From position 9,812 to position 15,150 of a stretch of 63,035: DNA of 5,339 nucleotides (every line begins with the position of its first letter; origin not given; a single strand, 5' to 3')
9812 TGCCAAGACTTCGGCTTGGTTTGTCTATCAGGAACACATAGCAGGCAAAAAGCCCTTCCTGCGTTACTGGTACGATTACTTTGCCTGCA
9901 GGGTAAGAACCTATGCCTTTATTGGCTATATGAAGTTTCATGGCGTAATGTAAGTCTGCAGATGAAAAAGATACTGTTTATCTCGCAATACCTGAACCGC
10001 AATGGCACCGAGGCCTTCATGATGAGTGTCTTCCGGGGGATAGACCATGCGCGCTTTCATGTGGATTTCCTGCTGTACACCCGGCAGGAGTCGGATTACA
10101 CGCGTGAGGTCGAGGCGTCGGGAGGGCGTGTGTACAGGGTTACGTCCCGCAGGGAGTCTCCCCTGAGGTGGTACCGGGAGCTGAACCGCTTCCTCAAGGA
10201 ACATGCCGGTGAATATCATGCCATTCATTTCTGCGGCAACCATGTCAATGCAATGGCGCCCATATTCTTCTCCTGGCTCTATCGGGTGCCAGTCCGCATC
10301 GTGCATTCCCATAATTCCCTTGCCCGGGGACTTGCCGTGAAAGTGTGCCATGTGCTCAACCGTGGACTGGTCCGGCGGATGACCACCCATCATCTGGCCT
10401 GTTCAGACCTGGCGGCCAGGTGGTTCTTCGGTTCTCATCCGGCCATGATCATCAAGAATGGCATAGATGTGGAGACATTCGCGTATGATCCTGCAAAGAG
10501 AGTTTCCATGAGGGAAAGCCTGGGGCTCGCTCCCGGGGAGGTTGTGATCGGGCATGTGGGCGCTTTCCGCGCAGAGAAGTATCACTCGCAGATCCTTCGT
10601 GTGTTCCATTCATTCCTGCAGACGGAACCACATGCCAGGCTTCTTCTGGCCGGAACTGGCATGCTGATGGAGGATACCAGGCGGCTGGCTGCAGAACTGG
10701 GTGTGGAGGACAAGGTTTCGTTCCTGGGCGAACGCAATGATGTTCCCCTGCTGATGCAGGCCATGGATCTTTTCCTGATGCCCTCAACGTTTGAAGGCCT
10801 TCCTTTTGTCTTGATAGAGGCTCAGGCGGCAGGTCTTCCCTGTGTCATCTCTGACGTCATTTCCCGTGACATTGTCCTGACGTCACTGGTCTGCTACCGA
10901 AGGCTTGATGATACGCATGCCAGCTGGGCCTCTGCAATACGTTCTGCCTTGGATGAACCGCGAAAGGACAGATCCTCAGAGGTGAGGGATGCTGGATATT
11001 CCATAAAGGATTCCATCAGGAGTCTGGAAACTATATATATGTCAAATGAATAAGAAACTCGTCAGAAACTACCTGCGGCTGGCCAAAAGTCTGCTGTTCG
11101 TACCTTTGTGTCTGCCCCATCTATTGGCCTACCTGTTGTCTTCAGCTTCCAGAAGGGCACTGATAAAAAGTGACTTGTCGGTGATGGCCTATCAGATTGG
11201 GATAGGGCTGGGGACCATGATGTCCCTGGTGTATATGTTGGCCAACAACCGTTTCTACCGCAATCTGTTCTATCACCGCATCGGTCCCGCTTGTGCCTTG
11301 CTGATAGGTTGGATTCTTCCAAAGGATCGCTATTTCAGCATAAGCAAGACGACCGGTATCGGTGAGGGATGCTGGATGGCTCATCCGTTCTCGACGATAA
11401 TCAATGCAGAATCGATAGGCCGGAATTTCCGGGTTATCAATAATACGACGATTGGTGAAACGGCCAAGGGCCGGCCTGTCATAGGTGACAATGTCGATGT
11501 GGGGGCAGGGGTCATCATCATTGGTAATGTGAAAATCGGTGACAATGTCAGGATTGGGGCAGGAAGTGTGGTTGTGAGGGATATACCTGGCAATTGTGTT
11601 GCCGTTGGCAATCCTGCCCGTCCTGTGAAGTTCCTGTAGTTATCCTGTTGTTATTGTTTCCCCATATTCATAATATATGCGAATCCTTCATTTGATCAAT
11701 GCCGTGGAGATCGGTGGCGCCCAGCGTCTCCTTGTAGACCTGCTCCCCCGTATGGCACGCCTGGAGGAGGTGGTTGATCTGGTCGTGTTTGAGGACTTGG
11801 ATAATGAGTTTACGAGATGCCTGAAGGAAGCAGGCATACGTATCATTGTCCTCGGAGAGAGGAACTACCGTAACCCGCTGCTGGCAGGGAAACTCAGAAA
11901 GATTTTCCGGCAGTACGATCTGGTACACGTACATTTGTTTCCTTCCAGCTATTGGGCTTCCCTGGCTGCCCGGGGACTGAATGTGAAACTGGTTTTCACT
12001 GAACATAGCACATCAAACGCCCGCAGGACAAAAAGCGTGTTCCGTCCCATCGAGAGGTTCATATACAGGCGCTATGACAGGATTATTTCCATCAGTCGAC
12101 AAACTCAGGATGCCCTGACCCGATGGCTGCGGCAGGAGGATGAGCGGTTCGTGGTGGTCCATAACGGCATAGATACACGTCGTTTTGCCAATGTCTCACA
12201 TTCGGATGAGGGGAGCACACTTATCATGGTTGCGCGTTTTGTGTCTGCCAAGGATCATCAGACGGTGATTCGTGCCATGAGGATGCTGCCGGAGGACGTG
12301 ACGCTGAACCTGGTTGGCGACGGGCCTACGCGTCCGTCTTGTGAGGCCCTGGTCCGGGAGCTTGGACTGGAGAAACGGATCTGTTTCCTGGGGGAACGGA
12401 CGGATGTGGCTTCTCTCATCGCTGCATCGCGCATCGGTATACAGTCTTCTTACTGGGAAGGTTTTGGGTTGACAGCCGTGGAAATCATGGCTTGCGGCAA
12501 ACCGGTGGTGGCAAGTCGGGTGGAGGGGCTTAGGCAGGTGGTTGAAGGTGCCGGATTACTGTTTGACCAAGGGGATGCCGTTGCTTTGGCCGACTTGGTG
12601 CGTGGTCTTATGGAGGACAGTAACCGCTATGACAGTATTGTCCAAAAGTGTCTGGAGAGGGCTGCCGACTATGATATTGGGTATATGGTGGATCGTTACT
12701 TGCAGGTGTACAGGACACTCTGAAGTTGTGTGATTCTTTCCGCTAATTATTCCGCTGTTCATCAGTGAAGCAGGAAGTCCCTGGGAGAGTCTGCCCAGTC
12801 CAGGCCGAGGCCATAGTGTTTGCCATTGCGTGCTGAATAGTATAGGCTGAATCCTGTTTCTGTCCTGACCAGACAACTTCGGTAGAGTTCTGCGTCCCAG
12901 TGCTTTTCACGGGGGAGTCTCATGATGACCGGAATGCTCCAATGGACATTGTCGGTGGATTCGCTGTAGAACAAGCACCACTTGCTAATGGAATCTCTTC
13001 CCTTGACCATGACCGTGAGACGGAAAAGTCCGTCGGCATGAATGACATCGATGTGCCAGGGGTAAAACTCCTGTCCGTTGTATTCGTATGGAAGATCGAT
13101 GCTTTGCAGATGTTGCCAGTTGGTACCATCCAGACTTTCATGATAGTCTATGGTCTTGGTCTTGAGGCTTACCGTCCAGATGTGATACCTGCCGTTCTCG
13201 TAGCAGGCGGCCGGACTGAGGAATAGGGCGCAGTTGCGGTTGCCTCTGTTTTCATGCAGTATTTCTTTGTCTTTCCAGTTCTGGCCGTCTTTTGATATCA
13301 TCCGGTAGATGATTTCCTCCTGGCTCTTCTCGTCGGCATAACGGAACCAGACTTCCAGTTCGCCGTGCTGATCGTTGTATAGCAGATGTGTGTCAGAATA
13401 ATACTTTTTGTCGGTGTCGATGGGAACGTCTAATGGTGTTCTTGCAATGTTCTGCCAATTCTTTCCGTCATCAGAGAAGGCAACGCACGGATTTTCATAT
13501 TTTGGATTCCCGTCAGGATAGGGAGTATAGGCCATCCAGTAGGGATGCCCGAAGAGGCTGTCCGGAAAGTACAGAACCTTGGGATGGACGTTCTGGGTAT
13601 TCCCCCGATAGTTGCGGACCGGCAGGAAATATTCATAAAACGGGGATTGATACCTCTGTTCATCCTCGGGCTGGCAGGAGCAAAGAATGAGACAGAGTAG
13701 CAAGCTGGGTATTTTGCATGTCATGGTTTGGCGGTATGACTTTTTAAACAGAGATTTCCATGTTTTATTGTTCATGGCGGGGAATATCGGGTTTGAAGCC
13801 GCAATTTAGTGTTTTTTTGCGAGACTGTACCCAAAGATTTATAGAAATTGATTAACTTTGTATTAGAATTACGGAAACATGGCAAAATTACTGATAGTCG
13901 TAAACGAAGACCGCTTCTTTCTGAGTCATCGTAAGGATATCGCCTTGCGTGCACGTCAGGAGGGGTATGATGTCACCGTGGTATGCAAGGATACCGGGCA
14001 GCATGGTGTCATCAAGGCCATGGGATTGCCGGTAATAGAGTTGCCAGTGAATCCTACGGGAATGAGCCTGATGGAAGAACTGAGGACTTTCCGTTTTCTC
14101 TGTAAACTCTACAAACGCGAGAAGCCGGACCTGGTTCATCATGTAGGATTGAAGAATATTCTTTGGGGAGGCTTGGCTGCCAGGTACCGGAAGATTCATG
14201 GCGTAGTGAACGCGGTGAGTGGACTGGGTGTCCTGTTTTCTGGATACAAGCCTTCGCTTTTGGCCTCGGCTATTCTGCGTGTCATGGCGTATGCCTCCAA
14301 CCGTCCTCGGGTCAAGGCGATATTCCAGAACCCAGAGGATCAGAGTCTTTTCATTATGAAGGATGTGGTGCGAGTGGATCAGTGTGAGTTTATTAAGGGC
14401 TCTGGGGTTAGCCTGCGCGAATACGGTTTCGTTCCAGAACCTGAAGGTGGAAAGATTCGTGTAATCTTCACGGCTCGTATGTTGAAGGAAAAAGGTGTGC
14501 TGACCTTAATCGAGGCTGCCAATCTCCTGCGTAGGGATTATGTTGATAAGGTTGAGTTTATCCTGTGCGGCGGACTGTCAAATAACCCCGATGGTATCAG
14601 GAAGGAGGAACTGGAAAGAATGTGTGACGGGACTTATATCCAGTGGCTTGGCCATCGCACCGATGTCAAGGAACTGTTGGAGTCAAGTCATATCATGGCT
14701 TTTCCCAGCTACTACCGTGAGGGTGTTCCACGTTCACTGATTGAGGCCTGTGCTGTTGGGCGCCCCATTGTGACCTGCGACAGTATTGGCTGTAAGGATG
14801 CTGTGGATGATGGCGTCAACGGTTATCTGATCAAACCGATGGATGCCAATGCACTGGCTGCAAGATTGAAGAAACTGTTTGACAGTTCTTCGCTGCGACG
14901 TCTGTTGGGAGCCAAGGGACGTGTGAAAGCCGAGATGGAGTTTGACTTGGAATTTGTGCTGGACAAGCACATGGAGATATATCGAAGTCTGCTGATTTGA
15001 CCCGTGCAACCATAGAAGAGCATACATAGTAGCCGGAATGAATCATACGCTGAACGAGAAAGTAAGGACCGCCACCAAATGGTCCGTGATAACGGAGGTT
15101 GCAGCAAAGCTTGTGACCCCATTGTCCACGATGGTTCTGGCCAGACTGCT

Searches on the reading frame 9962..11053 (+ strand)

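Call 48: search_protein_families(library=pfam, proteins=[window:9962-11053:+], max_evalue=0.0001)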
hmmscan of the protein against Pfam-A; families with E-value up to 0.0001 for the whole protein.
window:9962-11053:+ (363 aa): 5 families
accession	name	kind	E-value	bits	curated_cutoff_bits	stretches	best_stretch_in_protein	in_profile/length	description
PF00534.26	Glycos_transf_1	-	1.7e-25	90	26.4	1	183-333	5-159/172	Glycosyl transferases group 1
PF13692.12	Glyco_trans_1_4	-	1.7e-24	87.1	27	1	195-330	3-140/142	Glycosyl transferases group 1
PF13579.12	Glyco_trans_4_4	-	2.9e-09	37.9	29.7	1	15-153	2-141/158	Glycosyl transferase 4-like domain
PF13439.12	Glyco_transf_4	-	3e-05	24.6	28.5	1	14-171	2-169/170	Glycosyltransferase Family 4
PF20706.3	GT4-conflict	-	3.2e-05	23.5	26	0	254-335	268-360/385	Family 4 Glycosyltransferase in conflict systems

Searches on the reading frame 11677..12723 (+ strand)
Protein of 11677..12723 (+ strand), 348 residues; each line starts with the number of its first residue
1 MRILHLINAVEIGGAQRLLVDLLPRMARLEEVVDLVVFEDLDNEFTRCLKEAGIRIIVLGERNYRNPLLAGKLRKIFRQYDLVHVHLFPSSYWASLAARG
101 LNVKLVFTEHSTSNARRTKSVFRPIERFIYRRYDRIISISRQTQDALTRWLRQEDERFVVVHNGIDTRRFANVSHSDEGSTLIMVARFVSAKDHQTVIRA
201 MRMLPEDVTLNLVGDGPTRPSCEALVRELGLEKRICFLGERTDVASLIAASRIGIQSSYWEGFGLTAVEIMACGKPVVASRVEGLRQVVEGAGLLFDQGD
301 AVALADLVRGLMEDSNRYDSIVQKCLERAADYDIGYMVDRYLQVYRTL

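Call 48: search_protein_families(library=pfam, proteins=[window:11677-12723:+], max_evalue=0.0001)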
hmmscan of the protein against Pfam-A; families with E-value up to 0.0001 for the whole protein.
window:11677-12723:+ (348 aa): 7 families
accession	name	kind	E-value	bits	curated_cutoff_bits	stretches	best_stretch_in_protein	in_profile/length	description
PF00534.26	Glycos_transf_1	-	4e-32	111.6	26.4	1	175-323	11-167/172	Glycosyl transferases group 1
PF13439.12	Glyco_transf_4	-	6.6e-30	104.8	28.5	1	12-169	1-170/170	Glycosyltransferase Family 4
PF13692.12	Glyco_trans_1_4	-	1.4e-29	103.6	27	1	181-314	3-142/142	Glycosyl transferases group 1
PF13579.12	Glyco_trans_4_4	-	3.4e-19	70.1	29.7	1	13-164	1-158/158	Glycosyl transferase 4-like domain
PF20706.3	GT4-conflict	-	1.4e-08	34.6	26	1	120-296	134-324/385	Family 4 Glycosyltransferase in conflict systems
PF13524.12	Glyco_trans_1_2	-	1.7e-06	28.5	25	1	234-329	28-129/144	Glycosyl transferase-like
PF13477.12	Glyco_trans_4_2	-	1.3e-05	25.8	23.4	1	70-140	63-139/139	Glycosyl transferase 4-like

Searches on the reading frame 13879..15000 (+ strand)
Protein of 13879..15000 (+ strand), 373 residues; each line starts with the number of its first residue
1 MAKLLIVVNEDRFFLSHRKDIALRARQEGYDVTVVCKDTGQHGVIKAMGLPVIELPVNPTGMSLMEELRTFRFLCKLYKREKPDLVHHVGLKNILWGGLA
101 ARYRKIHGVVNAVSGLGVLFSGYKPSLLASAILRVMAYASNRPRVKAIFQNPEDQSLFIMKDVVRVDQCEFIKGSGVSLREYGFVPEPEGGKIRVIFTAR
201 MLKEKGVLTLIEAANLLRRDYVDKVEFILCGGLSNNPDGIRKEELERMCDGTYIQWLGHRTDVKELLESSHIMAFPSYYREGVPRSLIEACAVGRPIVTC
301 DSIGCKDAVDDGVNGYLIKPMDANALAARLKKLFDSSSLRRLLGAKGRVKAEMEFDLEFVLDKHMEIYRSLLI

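Call 48: search_protein_families(library=pfam, proteins=[window:13879-15000:+], max_evalue=0.0001)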
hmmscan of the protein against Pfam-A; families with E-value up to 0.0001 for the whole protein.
window:13879-15000:+ (373 aa): 5 families
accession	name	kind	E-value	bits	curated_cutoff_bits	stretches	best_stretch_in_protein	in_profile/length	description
PF00534.26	Glycos_transf_1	-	2.7e-29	102.3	26.4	1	188-348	11-170/172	Glycosyl transferases group 1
PF13692.12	Glyco_trans_1_4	-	1.8e-28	100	27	1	194-335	3-141/142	Glycosyl transferases group 1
PF13477.12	Glyco_trans_4_2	-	6.5e-17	62.4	23.4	1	3-140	1-132/139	Glycosyl transferase 4-like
PF13439.12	Glyco_transf_4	-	2.3e-06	28.2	28.5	1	20-105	10-96/170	Glycosyltransferase Family 4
PF13579.12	Glyco_trans_4_4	-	2.9e-06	28.2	29.7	1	22-114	11-103/158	Glycosyl transferase 4-like domain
